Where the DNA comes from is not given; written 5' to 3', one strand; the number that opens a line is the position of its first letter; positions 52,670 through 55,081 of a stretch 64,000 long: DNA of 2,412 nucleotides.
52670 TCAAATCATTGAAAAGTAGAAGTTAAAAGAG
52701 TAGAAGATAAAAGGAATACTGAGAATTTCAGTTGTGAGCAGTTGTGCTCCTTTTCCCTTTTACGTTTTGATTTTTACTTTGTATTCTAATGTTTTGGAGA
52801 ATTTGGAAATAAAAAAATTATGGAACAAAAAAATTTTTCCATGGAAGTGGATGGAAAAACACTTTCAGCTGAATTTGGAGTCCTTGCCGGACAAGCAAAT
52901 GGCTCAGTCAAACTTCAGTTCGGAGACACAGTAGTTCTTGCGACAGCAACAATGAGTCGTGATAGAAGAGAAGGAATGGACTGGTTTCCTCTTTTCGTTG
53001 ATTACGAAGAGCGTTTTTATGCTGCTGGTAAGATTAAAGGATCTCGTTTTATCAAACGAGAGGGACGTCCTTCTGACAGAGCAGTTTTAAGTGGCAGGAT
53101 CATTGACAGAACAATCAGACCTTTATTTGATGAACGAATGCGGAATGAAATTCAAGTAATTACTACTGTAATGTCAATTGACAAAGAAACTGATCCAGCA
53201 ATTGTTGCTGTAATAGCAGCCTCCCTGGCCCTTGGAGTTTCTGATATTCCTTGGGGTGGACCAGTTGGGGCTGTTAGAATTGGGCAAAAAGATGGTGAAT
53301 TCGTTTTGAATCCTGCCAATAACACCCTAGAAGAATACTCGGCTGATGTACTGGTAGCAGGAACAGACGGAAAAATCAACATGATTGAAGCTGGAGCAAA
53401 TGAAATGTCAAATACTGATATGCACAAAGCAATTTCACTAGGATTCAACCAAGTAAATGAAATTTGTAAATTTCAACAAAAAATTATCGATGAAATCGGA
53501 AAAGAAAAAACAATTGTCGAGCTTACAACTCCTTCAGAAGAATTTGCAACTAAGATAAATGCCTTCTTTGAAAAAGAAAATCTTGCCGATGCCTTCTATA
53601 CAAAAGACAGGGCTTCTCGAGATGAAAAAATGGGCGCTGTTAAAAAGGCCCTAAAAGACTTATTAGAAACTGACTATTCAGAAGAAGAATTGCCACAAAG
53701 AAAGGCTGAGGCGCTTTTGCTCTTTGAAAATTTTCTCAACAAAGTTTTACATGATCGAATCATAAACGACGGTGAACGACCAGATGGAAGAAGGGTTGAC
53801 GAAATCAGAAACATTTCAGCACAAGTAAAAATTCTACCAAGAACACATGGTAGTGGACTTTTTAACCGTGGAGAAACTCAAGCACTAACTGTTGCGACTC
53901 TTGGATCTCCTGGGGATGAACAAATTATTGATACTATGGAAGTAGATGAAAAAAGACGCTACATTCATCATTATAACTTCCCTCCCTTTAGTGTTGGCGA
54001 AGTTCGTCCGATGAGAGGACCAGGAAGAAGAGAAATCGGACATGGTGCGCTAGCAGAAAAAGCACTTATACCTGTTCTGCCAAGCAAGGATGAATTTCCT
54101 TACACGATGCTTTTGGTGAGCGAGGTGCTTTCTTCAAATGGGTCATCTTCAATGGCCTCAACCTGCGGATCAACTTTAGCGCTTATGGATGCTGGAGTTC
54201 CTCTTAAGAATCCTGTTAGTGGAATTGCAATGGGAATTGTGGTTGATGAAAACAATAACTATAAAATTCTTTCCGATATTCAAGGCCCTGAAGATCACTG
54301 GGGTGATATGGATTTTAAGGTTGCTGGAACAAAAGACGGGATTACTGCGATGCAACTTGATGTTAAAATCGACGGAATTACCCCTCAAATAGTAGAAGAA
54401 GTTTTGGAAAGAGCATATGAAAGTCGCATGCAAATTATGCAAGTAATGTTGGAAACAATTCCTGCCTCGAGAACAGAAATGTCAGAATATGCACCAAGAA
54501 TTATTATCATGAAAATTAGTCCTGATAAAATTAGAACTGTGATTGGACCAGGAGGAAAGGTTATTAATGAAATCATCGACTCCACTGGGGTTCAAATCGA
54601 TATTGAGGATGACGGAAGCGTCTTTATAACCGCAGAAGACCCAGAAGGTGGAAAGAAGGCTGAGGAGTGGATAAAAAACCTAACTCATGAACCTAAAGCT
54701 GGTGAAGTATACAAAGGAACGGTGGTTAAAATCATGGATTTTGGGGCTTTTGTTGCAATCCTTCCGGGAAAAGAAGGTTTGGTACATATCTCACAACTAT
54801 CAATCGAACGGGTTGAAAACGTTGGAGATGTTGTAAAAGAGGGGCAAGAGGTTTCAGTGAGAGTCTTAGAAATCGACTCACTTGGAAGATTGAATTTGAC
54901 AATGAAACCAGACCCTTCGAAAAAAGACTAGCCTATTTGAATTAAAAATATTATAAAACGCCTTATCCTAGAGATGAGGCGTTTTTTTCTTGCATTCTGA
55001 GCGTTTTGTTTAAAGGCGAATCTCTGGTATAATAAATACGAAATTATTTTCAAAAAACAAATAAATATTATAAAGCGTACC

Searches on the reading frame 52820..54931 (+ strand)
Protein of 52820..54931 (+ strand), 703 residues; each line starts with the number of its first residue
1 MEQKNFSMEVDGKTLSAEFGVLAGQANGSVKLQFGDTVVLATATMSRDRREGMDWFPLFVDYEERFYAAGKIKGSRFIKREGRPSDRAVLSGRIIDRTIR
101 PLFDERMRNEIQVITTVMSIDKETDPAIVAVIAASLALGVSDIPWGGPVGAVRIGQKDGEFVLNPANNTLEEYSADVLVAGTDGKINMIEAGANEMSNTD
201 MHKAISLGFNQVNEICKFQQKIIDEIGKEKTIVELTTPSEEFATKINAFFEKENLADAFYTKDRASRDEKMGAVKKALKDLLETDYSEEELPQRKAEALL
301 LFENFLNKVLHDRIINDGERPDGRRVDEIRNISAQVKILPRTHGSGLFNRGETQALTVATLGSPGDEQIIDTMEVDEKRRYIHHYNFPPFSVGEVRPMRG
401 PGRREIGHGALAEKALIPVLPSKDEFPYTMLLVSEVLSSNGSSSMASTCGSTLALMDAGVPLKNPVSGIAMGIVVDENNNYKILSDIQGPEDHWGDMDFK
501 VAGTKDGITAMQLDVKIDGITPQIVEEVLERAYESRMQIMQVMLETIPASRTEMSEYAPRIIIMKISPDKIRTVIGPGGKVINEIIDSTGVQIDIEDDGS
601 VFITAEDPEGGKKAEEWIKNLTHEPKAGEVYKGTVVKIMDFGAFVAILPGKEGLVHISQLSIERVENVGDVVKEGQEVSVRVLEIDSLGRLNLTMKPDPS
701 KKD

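Call 73: search_protein_families(library=pfam, proteins=[window:52820-54931:+], max_evalue=0.00001)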
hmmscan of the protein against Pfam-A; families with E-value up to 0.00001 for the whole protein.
window:52820-54931:+ (703 aa): 6 families
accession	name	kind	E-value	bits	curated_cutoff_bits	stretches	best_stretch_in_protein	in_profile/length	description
PF01138.27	RNase_PH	-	1.8e-51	174.4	25.5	2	13-144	3-130/130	3' exoribonuclease family, domain 1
PF00575.29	S1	-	6.9e-21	74.8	22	1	624-695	1-73/74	S1 RNA binding domain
PF03725.20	RNase_PH_C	-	1.2e-16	60.8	20.8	2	464-534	1-66/67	3' exoribonuclease family, domain 2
PF00013.35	KH_1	-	2.4e-10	40.4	21.5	1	562-619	2-65/66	KH domain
PF03726.19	PNPase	-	7.9e-08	33.1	24.6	1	244-325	4-81/81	Polyribonucleotide nucleotidyltransferase, RNA binding domain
PF23459.1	S1_RRP5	-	2.5e-06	28.4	27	1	626-688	2-64/72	RRP5 S1 domain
